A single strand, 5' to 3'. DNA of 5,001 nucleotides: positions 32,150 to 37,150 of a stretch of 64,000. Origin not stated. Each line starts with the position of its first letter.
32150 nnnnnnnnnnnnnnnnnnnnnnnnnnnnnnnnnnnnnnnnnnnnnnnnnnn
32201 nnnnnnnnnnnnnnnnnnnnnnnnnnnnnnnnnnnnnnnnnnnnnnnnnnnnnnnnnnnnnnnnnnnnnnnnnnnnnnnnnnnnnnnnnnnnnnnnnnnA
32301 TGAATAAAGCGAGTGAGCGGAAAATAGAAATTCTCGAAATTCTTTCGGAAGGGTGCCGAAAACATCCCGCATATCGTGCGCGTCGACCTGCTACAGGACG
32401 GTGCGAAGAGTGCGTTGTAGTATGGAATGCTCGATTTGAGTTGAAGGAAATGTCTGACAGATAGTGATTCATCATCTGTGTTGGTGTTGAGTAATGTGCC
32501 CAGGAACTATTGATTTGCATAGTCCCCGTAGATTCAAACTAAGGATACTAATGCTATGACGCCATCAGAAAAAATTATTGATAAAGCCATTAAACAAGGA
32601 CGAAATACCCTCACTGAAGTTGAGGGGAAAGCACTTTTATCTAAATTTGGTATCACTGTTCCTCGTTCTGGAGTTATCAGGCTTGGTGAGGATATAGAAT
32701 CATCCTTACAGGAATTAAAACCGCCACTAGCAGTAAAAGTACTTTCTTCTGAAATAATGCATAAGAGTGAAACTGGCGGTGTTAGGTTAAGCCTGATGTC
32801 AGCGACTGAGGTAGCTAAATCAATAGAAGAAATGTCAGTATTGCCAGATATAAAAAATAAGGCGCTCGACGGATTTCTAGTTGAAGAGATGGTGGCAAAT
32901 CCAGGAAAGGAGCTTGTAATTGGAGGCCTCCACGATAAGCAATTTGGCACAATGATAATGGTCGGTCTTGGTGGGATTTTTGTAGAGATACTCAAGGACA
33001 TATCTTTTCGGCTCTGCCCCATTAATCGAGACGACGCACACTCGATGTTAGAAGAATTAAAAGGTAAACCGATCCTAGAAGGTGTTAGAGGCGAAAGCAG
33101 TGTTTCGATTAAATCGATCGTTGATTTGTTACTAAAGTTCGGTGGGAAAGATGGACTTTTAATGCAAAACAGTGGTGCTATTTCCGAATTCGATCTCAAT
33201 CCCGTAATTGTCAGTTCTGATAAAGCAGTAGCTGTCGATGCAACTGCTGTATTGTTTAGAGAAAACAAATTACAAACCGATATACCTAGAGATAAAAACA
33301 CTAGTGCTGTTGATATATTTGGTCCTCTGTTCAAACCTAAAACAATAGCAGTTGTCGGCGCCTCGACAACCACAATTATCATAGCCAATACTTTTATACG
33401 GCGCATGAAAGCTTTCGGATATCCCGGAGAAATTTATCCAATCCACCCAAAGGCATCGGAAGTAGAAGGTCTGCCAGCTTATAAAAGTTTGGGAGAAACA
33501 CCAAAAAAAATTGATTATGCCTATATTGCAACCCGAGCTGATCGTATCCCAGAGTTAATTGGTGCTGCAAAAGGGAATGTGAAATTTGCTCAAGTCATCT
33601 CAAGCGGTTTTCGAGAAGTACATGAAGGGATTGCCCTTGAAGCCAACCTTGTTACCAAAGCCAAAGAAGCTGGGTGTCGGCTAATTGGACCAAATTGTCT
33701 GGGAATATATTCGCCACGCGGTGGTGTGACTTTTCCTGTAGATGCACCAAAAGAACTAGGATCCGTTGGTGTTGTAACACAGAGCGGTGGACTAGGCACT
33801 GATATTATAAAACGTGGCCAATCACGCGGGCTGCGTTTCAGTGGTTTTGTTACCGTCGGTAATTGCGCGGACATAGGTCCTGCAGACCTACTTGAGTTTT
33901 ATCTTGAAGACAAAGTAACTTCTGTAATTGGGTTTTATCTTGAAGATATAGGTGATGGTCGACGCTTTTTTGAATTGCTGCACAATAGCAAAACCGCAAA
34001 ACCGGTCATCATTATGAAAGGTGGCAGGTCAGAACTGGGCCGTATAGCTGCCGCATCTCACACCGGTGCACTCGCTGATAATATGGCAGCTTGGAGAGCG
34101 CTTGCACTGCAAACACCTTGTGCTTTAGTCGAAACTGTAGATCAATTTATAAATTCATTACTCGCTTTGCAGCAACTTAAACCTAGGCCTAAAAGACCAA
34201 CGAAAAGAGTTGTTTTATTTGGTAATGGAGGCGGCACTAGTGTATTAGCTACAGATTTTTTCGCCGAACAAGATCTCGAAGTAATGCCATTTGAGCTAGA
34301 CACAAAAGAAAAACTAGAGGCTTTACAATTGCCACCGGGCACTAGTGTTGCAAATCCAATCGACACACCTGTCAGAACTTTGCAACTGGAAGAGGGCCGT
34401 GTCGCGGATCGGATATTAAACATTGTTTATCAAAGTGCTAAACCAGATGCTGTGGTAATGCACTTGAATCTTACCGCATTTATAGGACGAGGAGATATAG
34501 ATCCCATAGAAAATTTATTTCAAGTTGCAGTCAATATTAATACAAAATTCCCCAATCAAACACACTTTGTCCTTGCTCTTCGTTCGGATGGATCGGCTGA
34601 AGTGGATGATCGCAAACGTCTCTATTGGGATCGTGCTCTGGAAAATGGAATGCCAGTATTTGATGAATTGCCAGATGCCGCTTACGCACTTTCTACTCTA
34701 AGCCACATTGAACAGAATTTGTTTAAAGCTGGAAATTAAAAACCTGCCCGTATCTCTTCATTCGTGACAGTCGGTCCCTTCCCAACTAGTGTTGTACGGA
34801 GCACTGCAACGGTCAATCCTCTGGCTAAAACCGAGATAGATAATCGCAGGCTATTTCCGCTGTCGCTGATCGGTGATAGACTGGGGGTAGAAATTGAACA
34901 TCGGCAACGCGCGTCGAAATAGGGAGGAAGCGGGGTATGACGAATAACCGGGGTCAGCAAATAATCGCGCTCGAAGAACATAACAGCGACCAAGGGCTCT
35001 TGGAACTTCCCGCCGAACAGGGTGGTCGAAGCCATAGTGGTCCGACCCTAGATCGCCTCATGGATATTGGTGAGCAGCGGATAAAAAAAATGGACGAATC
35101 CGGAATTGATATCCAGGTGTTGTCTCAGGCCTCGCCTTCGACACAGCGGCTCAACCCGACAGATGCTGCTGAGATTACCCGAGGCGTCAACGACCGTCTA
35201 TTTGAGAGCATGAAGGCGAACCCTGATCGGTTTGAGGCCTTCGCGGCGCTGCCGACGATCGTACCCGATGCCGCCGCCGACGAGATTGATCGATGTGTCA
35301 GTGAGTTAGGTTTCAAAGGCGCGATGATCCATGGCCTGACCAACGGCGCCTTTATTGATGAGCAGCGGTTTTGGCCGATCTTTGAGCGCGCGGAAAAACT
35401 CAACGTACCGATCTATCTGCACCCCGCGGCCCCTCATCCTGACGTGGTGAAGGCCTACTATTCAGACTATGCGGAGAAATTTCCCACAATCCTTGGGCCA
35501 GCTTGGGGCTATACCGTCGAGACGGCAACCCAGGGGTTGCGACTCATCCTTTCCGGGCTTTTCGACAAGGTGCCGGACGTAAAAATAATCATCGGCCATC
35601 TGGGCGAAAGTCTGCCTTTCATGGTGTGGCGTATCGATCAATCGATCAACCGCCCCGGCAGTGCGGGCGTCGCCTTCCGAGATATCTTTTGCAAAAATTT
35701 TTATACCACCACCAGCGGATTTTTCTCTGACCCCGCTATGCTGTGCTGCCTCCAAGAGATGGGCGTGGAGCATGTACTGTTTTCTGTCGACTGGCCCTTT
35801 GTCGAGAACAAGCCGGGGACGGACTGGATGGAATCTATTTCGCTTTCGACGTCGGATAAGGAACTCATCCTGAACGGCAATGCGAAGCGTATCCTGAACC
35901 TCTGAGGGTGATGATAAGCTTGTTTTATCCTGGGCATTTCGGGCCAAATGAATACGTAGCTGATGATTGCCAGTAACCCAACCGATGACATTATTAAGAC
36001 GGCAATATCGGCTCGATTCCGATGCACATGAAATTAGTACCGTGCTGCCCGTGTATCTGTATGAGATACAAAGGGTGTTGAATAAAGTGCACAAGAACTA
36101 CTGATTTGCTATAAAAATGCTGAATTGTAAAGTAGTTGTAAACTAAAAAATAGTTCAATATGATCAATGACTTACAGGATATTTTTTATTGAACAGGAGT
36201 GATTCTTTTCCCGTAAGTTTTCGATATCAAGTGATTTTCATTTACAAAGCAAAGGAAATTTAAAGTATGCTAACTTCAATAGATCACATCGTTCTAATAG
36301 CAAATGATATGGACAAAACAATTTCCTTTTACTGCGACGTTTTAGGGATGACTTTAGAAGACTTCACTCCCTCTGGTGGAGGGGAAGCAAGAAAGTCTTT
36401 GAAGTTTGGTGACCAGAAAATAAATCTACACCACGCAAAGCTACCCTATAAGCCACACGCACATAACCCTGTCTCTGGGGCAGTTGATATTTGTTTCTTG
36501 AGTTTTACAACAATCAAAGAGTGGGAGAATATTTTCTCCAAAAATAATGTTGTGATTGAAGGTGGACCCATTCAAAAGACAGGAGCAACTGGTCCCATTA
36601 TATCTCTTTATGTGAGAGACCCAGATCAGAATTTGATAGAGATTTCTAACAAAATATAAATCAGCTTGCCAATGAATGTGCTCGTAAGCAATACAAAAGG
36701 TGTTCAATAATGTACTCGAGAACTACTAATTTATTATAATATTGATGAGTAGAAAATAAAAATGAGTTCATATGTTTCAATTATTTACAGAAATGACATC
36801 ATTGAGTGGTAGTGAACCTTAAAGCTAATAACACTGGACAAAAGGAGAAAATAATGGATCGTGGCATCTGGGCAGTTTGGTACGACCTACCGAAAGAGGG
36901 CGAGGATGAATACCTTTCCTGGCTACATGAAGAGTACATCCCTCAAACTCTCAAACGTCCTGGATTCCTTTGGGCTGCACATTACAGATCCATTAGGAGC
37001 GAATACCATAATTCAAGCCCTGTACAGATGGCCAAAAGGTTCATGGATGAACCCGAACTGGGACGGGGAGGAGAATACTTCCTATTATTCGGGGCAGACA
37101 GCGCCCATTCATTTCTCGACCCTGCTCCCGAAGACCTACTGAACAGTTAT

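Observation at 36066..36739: Low-GC VOC/glyoxalase gene bracketed by 49-bp imperfect direct repeats with inverted-repeat cores: cassette-like unit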

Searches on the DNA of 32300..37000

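Call 9: search_rna_families(source=window, start=32300, end=37000, threshold=evalue, max_evalue=5)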
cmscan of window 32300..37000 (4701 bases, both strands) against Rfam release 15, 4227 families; matches with E-value up to 5: 0.
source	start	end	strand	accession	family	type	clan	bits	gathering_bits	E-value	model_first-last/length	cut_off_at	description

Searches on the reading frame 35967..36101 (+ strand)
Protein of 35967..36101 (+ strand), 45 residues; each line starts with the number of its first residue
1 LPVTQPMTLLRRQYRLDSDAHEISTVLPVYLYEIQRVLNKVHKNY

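Call 69: search_protein_representatives(protein=window:35967-36101:+)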
Query: 45 residues. Proteins with E-value up to 0.001 (for the whole library): 0; up to 1e-10: 0; up to 1e-30: 0. The best 0 are listed.
